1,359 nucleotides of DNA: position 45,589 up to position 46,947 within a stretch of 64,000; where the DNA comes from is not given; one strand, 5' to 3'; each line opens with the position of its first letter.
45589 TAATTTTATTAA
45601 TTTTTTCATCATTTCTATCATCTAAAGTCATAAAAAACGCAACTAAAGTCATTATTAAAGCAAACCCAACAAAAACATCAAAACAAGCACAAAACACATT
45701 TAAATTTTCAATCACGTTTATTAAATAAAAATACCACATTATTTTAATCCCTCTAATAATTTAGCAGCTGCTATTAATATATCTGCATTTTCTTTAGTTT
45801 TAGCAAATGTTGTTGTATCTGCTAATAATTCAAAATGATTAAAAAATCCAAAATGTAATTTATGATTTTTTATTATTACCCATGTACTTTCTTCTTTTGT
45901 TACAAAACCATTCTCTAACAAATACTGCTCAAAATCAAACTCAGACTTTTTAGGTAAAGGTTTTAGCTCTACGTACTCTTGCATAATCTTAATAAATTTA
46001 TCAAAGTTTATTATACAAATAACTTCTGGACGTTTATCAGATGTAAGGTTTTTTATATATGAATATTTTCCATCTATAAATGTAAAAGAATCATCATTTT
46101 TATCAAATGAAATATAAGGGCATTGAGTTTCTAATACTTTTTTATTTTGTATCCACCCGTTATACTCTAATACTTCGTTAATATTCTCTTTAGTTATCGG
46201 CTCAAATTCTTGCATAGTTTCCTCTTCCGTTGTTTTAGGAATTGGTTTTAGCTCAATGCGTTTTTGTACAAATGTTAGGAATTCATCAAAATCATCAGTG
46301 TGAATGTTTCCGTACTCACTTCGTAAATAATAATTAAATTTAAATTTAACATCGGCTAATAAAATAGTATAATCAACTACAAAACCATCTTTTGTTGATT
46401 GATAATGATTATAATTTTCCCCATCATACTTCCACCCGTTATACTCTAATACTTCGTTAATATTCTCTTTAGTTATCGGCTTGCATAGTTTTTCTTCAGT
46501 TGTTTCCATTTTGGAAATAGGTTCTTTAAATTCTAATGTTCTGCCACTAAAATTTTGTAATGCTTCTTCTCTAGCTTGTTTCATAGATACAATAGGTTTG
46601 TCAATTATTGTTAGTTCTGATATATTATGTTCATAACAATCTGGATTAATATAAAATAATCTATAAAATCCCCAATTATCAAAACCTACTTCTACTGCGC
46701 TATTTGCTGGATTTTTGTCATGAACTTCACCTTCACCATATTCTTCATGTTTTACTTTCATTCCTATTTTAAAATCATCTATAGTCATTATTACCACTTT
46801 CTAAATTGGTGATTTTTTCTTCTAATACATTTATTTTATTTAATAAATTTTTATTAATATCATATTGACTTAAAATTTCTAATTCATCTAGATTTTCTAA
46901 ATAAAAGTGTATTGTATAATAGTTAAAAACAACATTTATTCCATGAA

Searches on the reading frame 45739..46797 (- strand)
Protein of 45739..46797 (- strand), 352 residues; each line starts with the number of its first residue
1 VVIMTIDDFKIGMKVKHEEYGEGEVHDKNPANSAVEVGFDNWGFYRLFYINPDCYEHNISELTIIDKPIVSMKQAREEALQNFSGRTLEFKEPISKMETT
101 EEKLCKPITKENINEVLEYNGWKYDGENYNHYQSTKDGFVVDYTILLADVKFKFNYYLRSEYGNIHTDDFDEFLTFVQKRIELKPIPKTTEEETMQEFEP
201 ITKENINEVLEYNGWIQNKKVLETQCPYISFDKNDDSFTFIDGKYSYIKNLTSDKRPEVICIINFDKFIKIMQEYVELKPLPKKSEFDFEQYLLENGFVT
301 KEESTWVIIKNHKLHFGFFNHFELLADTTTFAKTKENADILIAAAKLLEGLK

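Call 21: search_protein_families(library=phrogs, proteins=[window:45739-46797:-], max_evalue=0.00001)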
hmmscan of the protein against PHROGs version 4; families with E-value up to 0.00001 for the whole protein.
window:45739-46797:- (352 aa): 0 families

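Call 80: search_protein_families(library=pfam, proteins=[window:45739-46797:-], max_evalue=0.01)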
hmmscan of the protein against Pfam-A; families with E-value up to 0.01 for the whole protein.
window:45739-46797:- (352 aa): 1 family
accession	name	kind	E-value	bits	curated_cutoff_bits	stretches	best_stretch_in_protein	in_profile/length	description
PF21728.3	PADR1_N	-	0.0046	17.8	25.7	0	94-138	12-56/60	PADR1, N-terminal helical domain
